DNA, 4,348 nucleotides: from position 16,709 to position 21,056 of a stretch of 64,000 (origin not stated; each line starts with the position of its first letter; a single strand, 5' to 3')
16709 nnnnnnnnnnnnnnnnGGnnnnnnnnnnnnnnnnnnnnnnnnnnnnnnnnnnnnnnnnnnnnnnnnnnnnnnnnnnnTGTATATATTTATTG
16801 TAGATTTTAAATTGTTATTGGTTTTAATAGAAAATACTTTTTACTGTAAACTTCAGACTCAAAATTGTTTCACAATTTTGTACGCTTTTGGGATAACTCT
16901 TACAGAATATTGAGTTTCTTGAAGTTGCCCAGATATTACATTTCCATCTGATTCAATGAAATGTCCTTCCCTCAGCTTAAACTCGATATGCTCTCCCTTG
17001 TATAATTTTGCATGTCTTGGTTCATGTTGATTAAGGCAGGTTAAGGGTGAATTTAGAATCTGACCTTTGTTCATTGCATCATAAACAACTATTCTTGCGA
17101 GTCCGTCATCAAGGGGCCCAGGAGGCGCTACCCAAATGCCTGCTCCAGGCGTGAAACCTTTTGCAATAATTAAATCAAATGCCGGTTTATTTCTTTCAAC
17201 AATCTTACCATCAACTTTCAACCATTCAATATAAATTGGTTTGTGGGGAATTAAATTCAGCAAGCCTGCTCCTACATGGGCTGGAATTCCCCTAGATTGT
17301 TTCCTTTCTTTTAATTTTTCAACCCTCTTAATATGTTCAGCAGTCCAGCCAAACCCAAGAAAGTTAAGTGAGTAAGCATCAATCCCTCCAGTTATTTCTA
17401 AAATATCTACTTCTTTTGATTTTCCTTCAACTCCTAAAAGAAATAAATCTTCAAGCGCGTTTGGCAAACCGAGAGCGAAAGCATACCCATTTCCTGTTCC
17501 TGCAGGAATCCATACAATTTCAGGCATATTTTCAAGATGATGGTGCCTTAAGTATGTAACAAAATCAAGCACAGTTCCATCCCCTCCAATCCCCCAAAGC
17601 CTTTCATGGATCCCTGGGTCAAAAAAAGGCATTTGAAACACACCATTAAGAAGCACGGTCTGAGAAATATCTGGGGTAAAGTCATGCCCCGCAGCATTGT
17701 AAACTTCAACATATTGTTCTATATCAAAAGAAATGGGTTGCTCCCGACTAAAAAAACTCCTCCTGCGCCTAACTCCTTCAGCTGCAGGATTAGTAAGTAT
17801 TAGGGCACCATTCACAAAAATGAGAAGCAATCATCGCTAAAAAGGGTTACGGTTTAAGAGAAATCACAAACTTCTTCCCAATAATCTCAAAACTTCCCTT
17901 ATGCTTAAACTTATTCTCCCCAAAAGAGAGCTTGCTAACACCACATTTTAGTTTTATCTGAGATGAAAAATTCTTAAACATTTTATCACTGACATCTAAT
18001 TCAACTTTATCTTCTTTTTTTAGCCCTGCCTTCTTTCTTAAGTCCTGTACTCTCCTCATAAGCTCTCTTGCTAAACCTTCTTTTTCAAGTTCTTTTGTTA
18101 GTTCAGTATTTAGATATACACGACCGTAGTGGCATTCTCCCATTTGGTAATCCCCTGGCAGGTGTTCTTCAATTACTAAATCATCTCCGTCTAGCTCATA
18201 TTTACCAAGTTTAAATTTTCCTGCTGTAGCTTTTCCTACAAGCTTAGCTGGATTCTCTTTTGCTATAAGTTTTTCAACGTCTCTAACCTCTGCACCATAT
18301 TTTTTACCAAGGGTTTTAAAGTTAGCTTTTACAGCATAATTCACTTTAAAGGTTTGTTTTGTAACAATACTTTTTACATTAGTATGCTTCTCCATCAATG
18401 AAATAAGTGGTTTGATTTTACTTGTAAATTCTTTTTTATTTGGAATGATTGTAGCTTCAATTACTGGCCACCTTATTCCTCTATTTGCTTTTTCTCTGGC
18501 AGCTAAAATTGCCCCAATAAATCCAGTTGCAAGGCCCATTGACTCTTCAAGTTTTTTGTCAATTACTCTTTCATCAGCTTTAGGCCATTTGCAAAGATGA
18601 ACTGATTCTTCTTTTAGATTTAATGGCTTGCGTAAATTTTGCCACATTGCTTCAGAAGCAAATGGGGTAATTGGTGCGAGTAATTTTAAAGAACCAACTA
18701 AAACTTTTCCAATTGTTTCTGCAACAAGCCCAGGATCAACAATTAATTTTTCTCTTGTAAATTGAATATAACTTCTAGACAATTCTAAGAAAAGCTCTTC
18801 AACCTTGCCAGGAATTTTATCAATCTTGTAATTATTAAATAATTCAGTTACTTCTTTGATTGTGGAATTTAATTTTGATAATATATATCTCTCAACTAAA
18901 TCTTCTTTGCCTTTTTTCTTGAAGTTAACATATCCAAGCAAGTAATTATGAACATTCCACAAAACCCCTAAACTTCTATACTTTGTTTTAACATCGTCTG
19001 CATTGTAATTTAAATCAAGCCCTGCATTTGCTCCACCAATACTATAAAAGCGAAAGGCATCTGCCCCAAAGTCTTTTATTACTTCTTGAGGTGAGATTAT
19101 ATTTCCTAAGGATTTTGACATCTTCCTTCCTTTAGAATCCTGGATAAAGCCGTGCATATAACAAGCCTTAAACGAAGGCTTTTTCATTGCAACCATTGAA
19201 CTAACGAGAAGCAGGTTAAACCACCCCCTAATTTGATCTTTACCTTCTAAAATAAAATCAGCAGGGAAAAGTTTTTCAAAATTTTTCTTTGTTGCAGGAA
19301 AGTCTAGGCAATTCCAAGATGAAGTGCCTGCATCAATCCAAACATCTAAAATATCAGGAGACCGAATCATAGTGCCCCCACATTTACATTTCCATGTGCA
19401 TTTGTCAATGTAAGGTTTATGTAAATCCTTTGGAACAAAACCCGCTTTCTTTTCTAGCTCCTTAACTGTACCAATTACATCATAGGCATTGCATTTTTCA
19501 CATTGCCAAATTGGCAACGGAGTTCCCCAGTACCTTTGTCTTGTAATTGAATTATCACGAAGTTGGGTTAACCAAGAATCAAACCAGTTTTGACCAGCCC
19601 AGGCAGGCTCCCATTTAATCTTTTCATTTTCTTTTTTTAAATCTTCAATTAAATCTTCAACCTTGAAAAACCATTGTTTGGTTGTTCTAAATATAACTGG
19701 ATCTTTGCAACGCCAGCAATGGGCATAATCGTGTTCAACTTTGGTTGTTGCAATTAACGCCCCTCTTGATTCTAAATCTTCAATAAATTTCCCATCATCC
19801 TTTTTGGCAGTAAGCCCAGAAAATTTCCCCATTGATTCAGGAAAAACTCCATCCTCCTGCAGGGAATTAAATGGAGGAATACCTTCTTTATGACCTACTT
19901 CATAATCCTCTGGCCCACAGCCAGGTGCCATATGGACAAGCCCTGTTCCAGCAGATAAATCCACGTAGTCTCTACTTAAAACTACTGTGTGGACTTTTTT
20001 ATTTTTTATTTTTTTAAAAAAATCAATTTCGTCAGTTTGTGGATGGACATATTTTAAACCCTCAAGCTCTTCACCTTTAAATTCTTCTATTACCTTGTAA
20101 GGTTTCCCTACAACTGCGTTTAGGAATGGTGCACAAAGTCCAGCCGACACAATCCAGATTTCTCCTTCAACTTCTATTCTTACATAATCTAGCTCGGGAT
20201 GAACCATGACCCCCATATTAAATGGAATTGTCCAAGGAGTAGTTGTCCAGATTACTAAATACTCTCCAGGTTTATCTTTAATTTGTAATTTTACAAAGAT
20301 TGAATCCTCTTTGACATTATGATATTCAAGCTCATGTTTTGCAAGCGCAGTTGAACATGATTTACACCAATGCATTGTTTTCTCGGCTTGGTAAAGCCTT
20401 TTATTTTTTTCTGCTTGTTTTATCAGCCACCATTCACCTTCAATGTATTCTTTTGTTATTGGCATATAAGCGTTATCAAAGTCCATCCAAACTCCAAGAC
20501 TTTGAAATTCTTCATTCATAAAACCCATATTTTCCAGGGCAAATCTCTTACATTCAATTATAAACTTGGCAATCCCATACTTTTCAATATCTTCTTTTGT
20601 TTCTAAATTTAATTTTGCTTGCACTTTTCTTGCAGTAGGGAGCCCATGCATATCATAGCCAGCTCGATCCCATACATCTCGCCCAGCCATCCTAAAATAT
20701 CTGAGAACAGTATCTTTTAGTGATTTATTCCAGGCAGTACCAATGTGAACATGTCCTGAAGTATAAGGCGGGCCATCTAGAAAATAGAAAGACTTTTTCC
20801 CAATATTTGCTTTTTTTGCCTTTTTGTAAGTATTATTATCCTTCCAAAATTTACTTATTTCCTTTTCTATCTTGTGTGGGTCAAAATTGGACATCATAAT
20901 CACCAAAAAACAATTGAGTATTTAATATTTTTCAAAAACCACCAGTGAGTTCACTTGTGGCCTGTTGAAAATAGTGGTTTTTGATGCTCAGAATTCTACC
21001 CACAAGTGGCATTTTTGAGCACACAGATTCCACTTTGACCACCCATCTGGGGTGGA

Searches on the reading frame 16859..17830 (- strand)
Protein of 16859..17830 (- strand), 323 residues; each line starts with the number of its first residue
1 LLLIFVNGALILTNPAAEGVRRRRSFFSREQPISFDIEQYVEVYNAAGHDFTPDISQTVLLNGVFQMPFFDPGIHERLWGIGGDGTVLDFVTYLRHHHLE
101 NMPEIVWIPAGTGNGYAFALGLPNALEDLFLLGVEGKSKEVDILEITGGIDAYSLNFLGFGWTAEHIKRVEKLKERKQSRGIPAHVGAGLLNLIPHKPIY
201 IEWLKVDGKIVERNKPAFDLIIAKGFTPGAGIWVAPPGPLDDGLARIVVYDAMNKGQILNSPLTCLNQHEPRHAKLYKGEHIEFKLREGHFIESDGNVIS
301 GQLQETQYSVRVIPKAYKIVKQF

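Call 13: search_protein_families(library=ncbifam, proteins=[window:16859-17830:-], max_evalue=0.00001)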
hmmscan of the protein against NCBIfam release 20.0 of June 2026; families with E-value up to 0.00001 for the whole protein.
window:16859-17830:- (323 aa): 8 families
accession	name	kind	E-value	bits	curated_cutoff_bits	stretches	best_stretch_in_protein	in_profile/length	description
NF009602.0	PRK13054.1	equivalog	1e-15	57.7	284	1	81-317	63-288/301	lipid kinase YegS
TIGR00147.1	TIGR00147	subfamily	1.8e-12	46.8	118.65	1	78-309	61-286/296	YegS/Rv2252/BmrU family lipid kinase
TIGR03702.1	lip_kinase_YegS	equivalog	1.4e-10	40.8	387.45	1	81-270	59-238/295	lipid kinase YegS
NF009874.0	PRK13337.1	equivalog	2e-08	33.5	385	1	81-258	65-232/305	diacylglycerol kinase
NF009604.0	PRK13057.1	equivalog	2.5e-08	33.3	274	1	82-319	69-292/302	lipid kinase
NF002033.0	PRK00861.1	subfamily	2.8e-08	32.8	293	1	82-266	74-247/328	putative lipid kinase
NF009605.0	PRK13059.1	equivalog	9.8e-08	31.3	313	1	75-270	57-241/295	putative lipid kinase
NF009603.0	PRK13055.1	subfamily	1.9e-07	30.4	342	1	81-267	66-244/335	diacylglycerol kinase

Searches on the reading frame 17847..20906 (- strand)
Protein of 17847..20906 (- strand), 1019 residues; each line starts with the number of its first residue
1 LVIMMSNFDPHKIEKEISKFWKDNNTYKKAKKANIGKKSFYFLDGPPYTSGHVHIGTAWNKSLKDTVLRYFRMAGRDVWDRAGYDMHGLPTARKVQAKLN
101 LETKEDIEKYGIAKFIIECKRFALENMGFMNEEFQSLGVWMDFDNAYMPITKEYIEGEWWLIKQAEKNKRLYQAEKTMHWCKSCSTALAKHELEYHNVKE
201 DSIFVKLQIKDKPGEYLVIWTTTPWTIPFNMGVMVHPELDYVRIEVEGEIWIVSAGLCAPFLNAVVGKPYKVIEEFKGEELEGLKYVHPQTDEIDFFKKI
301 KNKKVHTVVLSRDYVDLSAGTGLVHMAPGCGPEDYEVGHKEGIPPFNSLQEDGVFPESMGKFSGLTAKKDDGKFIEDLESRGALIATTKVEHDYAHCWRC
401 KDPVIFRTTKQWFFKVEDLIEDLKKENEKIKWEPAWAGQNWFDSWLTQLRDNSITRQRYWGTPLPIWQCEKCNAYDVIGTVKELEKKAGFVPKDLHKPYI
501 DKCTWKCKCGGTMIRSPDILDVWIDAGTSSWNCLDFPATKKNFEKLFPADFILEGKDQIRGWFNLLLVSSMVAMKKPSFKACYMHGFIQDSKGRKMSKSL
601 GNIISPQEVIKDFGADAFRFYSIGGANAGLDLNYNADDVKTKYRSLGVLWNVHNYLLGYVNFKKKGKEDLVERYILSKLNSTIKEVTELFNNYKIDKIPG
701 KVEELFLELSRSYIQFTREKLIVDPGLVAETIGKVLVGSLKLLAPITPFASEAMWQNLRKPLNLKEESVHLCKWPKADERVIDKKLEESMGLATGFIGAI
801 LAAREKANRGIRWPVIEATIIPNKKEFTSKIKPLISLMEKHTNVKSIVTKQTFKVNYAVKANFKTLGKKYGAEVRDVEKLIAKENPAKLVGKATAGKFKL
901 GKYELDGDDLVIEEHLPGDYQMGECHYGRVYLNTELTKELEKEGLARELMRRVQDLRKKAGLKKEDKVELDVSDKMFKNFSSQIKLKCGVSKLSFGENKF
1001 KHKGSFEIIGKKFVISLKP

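Call 13: search_protein_families(library=ncbifam, proteins=[window:17847-20906:-], max_evalue=0.00001)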
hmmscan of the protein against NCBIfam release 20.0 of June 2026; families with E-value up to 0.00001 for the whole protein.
window:17847-20906:- (1019 aa): 17 families
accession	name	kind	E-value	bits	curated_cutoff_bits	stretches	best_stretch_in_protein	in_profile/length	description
TIGR00392.1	ileS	equivalog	1.2e-240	801.2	621.4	1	7-825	5-854/861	isoleucine--tRNA ligase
NF000257.1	MupA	exception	1.1e-161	539.9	1900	1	14-971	9-972/1024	mupirocin-resistant isoleucine--tRNA ligase MupA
NF000258.1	MupB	exception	2.4e-153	512.4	1900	1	14-971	9-978/1033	mupirocin-resistant isoleucine--tRNA ligase MupB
TIGR00422.1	valS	equivalog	4.6e-146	488.1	612.1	2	309-868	256-806/863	valine--tRNA ligase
NF009687.0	PRK13208.1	equivalog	1.6e-132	443.3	738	2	307-851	253-793/801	valine--tRNA ligase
NF004349.1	PRK05729.1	equivalog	1.1e-120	404.3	704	2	308-854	249-774/860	valine--tRNA ligase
NF040702.1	ileS_w_GNAT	exception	2.9e-103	346.4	1999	2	251-704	448-895/1100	isoleucine--tRNA ligase, N-acetyltransferase domain-containing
NF000540.1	alt_ValS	exception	7.5e-76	255.7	900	2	360-827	335-807/827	valine--tRNA ligase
NF011492.0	PRK14900.1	equivalog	1.7e-72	244.7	1783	2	308-821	265-770/1044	valine--tRNA ligase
NF008957.0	PRK12300.1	subfamily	2.8e-59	201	677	2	539-856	570-868/946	leucine--tRNA ligase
TIGR00396.1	leuS_bact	equivalog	3.8e-48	164.3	548.4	3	9-193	2-167/843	leucine--tRNA ligase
TIGR00395.1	leuS_arch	equivalog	9.1e-46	156.3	648.5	2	539-790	564-803/938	leucine--tRNA ligase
TIGR00398.1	metG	equivalog_domain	8.4e-28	97.4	336.35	2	522-719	250-458/530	methionine--tRNA ligase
NF008900.0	PRK12267.1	equivalog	9.7e-26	90.4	598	1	519-717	224-428/648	methionine--tRNA ligase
NF001100.0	PRK00133.1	equivalog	2.1e-22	79.4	587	1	395-760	173-504/676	methionine--tRNA ligase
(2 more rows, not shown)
